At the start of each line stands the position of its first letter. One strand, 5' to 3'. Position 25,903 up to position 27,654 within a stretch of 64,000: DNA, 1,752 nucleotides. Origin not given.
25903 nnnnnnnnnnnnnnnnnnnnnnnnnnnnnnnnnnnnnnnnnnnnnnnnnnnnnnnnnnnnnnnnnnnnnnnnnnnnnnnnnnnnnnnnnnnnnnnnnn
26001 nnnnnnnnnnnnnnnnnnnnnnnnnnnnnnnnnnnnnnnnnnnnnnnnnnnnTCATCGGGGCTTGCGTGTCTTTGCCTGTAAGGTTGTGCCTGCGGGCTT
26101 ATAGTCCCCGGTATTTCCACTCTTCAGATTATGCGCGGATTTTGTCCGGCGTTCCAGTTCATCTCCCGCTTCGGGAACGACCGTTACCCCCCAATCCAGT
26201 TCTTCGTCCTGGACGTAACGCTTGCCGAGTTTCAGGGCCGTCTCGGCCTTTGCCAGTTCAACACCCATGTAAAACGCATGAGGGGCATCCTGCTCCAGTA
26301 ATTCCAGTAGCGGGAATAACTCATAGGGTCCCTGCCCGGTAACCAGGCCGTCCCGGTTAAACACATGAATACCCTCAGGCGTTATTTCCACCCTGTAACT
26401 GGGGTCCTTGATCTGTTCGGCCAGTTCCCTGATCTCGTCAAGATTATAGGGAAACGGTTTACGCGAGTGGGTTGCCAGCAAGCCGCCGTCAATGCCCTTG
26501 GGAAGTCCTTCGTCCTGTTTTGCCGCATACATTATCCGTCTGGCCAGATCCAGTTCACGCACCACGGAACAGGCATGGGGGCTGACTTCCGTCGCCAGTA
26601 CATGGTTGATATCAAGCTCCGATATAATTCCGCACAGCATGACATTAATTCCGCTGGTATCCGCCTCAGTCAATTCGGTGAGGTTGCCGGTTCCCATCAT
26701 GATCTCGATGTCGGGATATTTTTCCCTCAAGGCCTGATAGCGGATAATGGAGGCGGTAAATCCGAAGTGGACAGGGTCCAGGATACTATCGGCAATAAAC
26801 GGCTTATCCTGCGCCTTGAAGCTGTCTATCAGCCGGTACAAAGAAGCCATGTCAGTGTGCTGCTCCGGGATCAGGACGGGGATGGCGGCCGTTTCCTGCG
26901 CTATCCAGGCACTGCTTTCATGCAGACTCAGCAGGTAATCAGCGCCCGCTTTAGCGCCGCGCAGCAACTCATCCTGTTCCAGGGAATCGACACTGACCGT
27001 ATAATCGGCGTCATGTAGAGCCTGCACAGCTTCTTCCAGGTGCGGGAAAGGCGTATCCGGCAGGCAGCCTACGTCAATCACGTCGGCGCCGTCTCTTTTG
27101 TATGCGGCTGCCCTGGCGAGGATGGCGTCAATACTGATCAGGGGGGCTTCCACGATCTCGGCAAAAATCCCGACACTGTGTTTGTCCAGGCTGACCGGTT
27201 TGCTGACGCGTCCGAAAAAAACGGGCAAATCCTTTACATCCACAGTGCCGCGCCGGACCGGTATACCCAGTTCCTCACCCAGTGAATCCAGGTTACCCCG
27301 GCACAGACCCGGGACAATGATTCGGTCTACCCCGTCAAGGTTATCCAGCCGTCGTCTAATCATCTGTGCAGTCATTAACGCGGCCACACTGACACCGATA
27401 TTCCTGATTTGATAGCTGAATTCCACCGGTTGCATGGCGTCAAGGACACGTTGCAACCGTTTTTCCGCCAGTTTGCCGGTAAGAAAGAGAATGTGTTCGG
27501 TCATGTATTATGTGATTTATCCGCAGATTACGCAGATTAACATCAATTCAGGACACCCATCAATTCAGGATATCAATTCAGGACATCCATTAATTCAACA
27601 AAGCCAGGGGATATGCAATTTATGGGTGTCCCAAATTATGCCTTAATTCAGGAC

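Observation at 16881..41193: Cofactor supercluster joining Mo/W-pterin, PQQ, methanopterin/methanofuran-type and folate genes with a W-AOR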

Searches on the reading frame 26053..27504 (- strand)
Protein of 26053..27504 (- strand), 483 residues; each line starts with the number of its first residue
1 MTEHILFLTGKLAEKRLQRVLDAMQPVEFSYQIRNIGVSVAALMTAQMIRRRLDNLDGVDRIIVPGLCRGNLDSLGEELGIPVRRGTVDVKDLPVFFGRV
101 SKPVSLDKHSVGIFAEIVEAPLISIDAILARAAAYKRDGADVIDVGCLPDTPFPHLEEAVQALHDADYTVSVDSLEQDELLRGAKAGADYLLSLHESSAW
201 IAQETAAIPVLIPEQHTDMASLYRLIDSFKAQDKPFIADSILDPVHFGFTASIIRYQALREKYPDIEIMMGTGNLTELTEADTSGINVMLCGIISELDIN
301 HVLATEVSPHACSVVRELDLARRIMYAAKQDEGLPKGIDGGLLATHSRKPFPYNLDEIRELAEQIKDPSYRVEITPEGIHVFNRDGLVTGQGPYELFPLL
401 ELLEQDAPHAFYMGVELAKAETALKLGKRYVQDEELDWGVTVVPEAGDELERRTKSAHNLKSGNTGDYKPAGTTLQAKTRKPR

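Call 5: search_protein_families(library=pfam, proteins=[window:26053-27504:-])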
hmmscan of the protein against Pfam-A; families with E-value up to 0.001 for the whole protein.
window:26053-27504:- (483 aa): 2 families
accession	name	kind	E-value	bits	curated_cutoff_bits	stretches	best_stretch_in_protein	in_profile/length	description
PF20123.4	DUF6513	-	1.1e-38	131.9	23.9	1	3-86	1-84/86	Family of unknown function (DUF6513)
PF14251.12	PterinBD-DUF4346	-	1.3e-06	29.6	29.6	1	407-433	60-86/86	PterinBD-DUF4346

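Call 11: find_encoding_contigs(protein=window:26053-27504:-, flank=10000, max_places=8)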
Protein window:26053-27504:- (483 aa): no gene with exactly this product is on record in the collection.

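Call 12: find_related_loci(query=window:26053-27504:-, collection=genome_contigs, flank=10000)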
Query window:26053-27504:- (483 aa) in genome_contigs; peptide patterns used: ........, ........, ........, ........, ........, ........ (x = any residue, [..] = any of these).
135 stretches matched a pattern; 88 encode a relative of the query (tblastn E <= 1e-3); the best 80 are kept; 80 distinct loci.
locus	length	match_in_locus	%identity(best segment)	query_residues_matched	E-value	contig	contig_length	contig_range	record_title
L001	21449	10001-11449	84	1-483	0e+0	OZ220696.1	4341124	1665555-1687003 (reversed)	MAG: Gammaproteobacteria bacterium isolate 0e11e2d6-1b48-4829-982c-b9eef2b3ec67 genome assembly, chromosome: 1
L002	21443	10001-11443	85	1-481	0e+0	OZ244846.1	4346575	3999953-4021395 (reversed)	MAG: Gammaproteobacteria bacterium isolate c4b6e239-c71f-4241-b0b0-6ad111843a63 genome assembly, chromosome: 1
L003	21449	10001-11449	86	1-483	0e+0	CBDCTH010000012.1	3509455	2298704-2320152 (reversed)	MAG: Gammaproteobacteria bacterium isolate a8af13e8-0241-4292-a4be-8c867e9427f0 genome assembly, contig: contig_12, whol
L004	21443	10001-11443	84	1-481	0e+0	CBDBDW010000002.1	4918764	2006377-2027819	MAG: Gammaproteobacteria bacterium isolate 554e3a7e-5989-4f2a-9094-f6ca052332fc genome assembly, contig: contig_2, whole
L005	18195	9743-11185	84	1-481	0e+0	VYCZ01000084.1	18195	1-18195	MAG: Gammaproteobacteria bacterium isolate SB0675_bin_28 NODE_1381_length_18195_cov_4.829934, whole genome shotgun seque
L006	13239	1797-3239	83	1-481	0e+0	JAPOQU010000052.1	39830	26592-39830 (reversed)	MAG: Gammaproteobacteria bacterium isolate APA_bin_93 c_000000273526, whole genome shotgun sequence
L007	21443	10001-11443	84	1-481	0e+0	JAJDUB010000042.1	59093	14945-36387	MAG: Gammaproteobacteria bacterium isolate jk18x1bzbins.61 k141_971902, whole genome shotgun sequence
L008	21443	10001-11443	83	1-481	0e+0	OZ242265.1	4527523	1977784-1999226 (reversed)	MAG: Gammaproteobacteria bacterium isolate e770b403-878d-4ab6-9ba2-f911db374a53 genome assembly, chromosome: 1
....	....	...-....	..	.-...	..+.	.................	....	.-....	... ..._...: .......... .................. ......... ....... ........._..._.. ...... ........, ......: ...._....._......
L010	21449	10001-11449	83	1-483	0e+0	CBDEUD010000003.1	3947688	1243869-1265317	MAG: Gammaproteobacteria bacterium isolate 6e6111ba-c27c-4040-81f0-885b4b8a4f34 genome assembly, contig: contig_3, whole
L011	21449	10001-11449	81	1-483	0e+0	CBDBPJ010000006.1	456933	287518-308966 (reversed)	MAG: Gammaproteobacteria bacterium isolate bb6b15c1-335f-4c8a-84a7-a05bc1b1d3fd genome assembly, contig: contig_6, whole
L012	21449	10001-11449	80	1-483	0e+0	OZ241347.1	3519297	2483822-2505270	MAG: Gammaproteobacteria bacterium isolate 902cf1fa-e630-4afc-8fc8-97bfb37d8fab genome assembly, chromosome: 1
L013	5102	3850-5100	88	1-417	0e+0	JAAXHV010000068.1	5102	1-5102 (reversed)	MAG: Gammaproteobacteria bacterium isolate Plut_88898 unfiltered_Plut_88898_genomic_contig_834360, whole genome shotgun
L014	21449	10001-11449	82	1-483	0e+0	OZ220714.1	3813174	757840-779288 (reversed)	MAG: Gammaproteobacteria bacterium isolate 1a8f7f40-8cb6-4f94-a6e0-ecd99667d799 genome assembly, chromosome: 1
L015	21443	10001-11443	84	1-481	0e+0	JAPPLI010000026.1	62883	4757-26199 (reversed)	MAG: Gammaproteobacteria bacterium isolate RHO3_bin_19 NODE_1090_length_62883_cov_56.528713, whole genome shotgun sequen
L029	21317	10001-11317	59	1-439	3e-177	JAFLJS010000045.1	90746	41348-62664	MAG: Desulfocapsa sp. isolate MC-05 c_000000709336, whole genome shotgun sequence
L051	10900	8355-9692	58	1-442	3e-165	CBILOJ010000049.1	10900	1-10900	MAG TPA_asm: uncultured Methylophilaceae bacterium isolate SRR16817063_concoct_22 genome assembly, contig: ERZ27393303.1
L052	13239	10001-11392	52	1-483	3e-165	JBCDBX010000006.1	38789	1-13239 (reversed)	MAG: Pseudomonadota bacterium isolate P01_F01_bin.93 k141_418019_length_38789_cov_129.0725, whole genome shotgun sequenc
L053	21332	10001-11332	56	1-441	2e-164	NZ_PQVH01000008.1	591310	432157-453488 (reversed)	Methylotenera oryzisoli strain La3113 La3113_contig_6_2, whole genome shotgun sequence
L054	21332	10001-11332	55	1-441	3e-164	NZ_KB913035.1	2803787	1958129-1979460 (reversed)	Methylotenera mobilis 13 A391DRAFT_scaffold1.1, whole genome shotgun sequence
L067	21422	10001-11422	50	3-461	4e-156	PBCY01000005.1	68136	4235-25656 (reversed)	MAG: Pelagibacteraceae bacterium isolate SP38 83314, whole genome shotgun sequence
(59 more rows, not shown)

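Call 14: search_protein_families(library=ncbifam, proteins=[window:26053-27504:-], max_evalue=0.00001)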
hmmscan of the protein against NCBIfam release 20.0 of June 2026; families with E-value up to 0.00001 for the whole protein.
window:26053-27504:- (483 aa): 1 family
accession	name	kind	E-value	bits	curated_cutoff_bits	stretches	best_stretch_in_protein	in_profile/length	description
TIGR00284.1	TIGR00284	hypoth_equivalog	2.2e-56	191.4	256.65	2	112-436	153-497/497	dihydropteroate synthase-like protein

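Call 18: search_protein_families(library=pfam, proteins=[L010:13969-16164:+, L051:7831-8379:+, L051:6514-7830:+, L053:12919-14016:+, L054:14091-15443:+, L053:15395-16123:+, L053:16954-17556:-, L052:7076-8164:-, L052:8203-9954:-, L052:5560-7056:-], max_evalue=0.00001)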
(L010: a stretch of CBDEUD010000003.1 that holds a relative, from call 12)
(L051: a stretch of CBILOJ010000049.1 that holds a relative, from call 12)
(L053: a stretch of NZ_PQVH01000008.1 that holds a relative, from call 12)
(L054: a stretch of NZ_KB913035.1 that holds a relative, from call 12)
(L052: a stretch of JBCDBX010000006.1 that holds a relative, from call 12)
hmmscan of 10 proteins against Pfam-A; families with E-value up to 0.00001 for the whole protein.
L010:13969-16164:+ (731 aa): 0 families

L051:7831-8379:+ (182 aa): 1 family
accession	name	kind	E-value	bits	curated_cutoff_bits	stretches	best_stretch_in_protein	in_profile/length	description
PF02441.25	Flavoprotein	-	8.4e-22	77.9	22.7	1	8-164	2-149/162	Flavoprotein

L051:6514-7830:+ (438 aa): 1 family
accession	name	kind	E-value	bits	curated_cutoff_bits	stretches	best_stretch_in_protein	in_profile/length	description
PF00709.27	Adenylsucc_synt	-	2.7e-170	567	27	1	6-430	1-416/416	Adenylosuccinate synthetase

L053:12919-14016:+ (365 aa): 3 families
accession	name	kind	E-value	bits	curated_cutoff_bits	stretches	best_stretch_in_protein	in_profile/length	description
PF13505.12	OMP_b-brl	-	6.2e-17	62.8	28.7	1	11-165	3-154/175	Outer membrane protein beta-barrel domain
PF00691.25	OmpA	-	6.5e-17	62.1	27.2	1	248-334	1-89/98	OmpA family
PF04625.18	DEC-1_N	-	7.7e-06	25.6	29.2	1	189-302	103-216/403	DEC-1 protein, N-terminal region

L054:14091-15443:+ (450 aa): 2 families
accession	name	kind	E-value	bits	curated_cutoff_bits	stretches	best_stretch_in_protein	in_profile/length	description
PF01979.26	Amidohydro_1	-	3.5e-76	257.1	25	1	70-419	1-344/345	Amidohydrolase family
PF07969.17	Amidohydro_3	-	9.3e-21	75.3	29.7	1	193-420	241-471/472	Amidohydrolase family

L053:15395-16123:+ (242 aa): 10 families
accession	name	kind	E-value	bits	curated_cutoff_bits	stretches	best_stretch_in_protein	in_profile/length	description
PF13489.12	Methyltransf_23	-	3.7e-23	82.5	27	1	57-208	23-161/164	Methyltransferase domain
PF08241.18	Methyltransf_11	-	3.2e-22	79.4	21.2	1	61-157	1-95/95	Methyltransferase domain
PF13649.12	Methyltransf_25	-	5.1e-19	69.2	27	1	60-153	1-97/97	Methyltransferase domain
PF13847.12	Methyltransf_31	-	2e-17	63.7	27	1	57-161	4-113/145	Methyltransferase domain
PF08242.18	Methyltransf_12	-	1.7e-16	61.2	30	1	61-154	1-97/98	Methyltransferase domain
PF06325.19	PrmA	-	1.1e-09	38.6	22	1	41-160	147-261/296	Ribosomal protein L11 methyltransferase (PrmA)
PF01209.24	Ubie_methyltran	-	1e-08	35.3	20.1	1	53-182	44-175/233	ubiE/COQ5 methyltransferase family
PF02353.26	CMAS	-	2.4e-08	34.1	27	1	56-167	62-174/273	Mycolic acid cyclopropane synthetase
PF08003.17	Methyltransf_9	-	8.7e-08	31.9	23.8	1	51-159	110-219/315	Protein of unknown function (DUF1698)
PF07021.18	MetW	-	9.2e-06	25.9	21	0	47-148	5-101/193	Methionine biosynthesis protein MetW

L053:16954-17556:- (200 aa): 4 families
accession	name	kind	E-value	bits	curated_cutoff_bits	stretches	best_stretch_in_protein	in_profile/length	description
PF13662.12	Toprim_4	-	4.6e-26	91.3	25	1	81-171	2-85/85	Toprim domain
PF21176.3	RecR_HhH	-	2.7e-23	81.9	27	1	7-51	1-45/45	RecR, helix-hairpin-helix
PF01751.28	Toprim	-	4e-11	43.4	23.1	1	81-170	1-96/96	Toprim domain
PF21175.2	RecR_C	-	5.6e-11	42.1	22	1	173-196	1-24/24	RecR, C-terminal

L052:7076-8164:- (362 aa): 2 families
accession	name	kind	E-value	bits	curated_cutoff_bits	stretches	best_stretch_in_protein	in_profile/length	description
PF03462.23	PCRF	-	1.3e-56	191.9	24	1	29-217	3-194/194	PCRF domain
PF00472.26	RF-1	-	1.8e-43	147.6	35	1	225-334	1-116/116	RF-1 domain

L052:8203-9954:- (583 aa): 3 families
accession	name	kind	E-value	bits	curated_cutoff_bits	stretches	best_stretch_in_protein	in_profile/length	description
PF01368.27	DHH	-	7.8e-25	88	28.1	1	73-232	2-125/125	DHH family, N-terminal domain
PF17768.7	RecJ_OB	-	3.1e-22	79.1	27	1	473-576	2-107/107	RecJ OB domain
PF02272.25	DHHA1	-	1.6e-21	77.1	25.9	1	363-458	6-101/102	DHHA1 domain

L052:5560-7056:- (498 aa): 3 families
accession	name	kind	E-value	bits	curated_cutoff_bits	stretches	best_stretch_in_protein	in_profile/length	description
PF00152.25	tRNA-synt_2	-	1e-91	307.6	25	1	156-495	1-307/308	tRNA synthetases class II (D, K and N)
PF01336.31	tRNA_anti-codon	-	1.1e-11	44.9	27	1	67-134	1-69/75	OB-fold nucleic acid binding domain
PF01409.25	tRNA-synt_2d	-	3.7e-07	30.3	19.8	0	248-325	104-180/246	tRNA synthetases class II core domain (F)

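Call 23: search_protein_families(library=pfam, proteins=[L029:11439-12302:+, L029:13726-14388:-, L029:14560-15663:-, L029:15618-16640:-, L029:16642-17376:+, L029:17345-18220:-, L029:18227-19099:-, L029:19096-20058:-, L029:20045-20911:-, L067:18656-19570:-], max_evalue=0.00001)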
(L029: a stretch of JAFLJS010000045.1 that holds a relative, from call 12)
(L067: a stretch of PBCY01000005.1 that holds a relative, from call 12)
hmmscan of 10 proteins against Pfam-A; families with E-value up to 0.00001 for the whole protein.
L029:11439-12302:+ (287 aa): 1 family
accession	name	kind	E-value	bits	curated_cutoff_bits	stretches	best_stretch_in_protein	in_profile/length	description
PF02811.25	PHP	-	7.7e-25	88.6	26.4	1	19-211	1-164/164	PHP domain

L029:13726-14388:- (220 aa): 1 family
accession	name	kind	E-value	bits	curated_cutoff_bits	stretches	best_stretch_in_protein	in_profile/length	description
PF00696.33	AA_kinase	-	1.2e-18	68.2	24.9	1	4-170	3-199/234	Amino acid kinase family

L029:14560-15663:- (367 aa): 1 family
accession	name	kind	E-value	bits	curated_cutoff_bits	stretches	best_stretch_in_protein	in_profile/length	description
PF01968.24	Hydantoinase_A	-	2.2e-31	109.6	22.9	1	83-336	4-270/291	Hydantoinase/oxoprolinase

L029:15618-16640:- (340 aa): 6 families
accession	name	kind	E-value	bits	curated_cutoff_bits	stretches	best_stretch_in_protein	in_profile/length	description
PF02655.19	ATP-grasp_3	-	3.6e-42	144.6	23.2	1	126-297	1-160/160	ATP-grasp domain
PF18301.6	preATP-grasp_3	-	8.9e-16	58.3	26.3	1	49-123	2-76/76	pre ATP-grasp 3 domain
PF14397.11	ATPgrasp_ST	-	1.5e-09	38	31.4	0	229-295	195-257/278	Sugar-transfer associated ATP-grasp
PF08443.16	RimK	-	7e-09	36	21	1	126-314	1-185/188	RimK-like ATP-grasp domain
PF02786.22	CPSase_L_D2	-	3.2e-06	27.2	19.8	1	150-299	26-185/211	Carbamoyl-phosphate synthase L chain, ATP binding domain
PF02222.28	ATP-grasp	-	3.3e-06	27.3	27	1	136-294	3-163/179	ATP-grasp domain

L029:16642-17376:+ (244 aa): 1 family
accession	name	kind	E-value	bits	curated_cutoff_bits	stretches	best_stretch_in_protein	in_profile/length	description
PF00977.27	His_biosynth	-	1.3e-40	139.7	23.6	1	2-235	1-227/228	Histidine biosynthesis protein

L029:17345-18220:- (291 aa): 1 family
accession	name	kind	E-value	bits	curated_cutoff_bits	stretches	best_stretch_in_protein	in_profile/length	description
PF01874.21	CitG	-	2.6e-72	244.3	27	1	9-273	3-284/284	ATP:dephospho-CoA triphosphoribosyl transferase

L029:18227-19099:- (290 aa): 5 families
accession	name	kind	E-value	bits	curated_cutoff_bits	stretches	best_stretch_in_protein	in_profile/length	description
PF08443.16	RimK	-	2.5e-30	105.9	21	1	101-285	3-188/188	RimK-like ATP-grasp domain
PF02955.21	GSH-S_ATP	-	3.8e-13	49.7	23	1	116-261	12-160/175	Prokaryotic glutathione synthetase, ATP-grasp domain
PF14397.11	ATPgrasp_ST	-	5.3e-09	36.1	31.4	0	89-159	9-84/278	Sugar-transfer associated ATP-grasp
PF02655.19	ATP-grasp_3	-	3.5e-07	30.9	23.2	1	101-261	3-154/160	ATP-grasp domain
PF18030.7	Rimk_N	-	4.5e-07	30.5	26.4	1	1-96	1-94/94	RimK PreATP-grasp domain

L029:19096-20058:- (320 aa): 1 family
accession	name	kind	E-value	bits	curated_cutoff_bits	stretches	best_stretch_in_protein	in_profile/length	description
PF02289.21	MCH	-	6e-125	417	25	1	3-318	1-311/311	Cyclohydrolase (MCH)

L029:20045-20911:- (288 aa): 1 family
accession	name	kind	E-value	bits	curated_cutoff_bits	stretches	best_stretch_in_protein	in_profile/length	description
PF01493.24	GXGXG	-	1e-11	45.1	32.5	1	117-222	53-162/190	GXGXG motif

L067:18656-19570:- (304 aa): 1 family
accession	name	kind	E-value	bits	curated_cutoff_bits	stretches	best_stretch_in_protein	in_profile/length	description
PF09176.16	Mpt_N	-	2.4e-34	117.7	27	1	22-102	1-81/81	Methylene-tetrahydromethanopterin dehydrogenase, N-terminal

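Call 52: find_homologous_proteins(query=A1, max_evalue=1e-30)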
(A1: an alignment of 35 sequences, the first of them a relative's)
Query A1 (35 sequences) (359 aa, profile of the alignment): 7999 proteins with E <= 1e-30 among 8000 candidates; the best 120 are listed.
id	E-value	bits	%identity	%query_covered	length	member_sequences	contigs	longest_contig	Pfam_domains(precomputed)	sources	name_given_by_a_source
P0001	2.4e-160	551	61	89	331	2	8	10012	PF02289.22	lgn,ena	-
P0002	3.1e-160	551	57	88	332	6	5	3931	PF02289.22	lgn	-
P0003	5.9e-160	550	59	89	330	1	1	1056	PF02289.22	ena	-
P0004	5.9e-160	550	57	88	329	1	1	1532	PF02289.22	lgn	-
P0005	7.4e-160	549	59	91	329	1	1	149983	PF02289.22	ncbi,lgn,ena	-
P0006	7.5e-160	549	60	89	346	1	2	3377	PF02289.22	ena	-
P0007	8.7e-160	549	62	89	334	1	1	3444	PF02289.22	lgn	-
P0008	9.3e-160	549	58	91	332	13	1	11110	PF02289.22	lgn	-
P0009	1.1e-159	549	61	89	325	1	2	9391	PF02289.22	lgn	-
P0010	1.2e-159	549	59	89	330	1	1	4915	PF02289.22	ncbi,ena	-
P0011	1.3e-159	549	63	89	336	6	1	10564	PF02289.22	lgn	-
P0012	1.3e-159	549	61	89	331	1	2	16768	PF02289.22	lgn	-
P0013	1.4e-159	548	58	91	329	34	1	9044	PF02289.22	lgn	-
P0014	1.4e-159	548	57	92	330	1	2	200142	PF02289.22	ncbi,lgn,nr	ncbi:methenyltetrahydromethanopterin cyclohydrolase [Methylophilaceae bacterium]|nr:methenyltetrahyd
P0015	2.8e-159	547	61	89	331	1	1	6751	PF02289.22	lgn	-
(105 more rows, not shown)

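Call 56: search_protein_families(library=pfam, proteins=[L010:4762-5715:+], max_evalue=0.0001)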
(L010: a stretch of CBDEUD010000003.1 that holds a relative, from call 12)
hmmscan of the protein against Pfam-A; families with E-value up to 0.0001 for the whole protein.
L010:4762-5715:+ (317 aa): 1 family
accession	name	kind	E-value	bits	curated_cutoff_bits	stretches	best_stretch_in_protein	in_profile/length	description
PF09851.14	SHOCT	-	4.1e-06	26.8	27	1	288-314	2-28/28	Short C-terminal domain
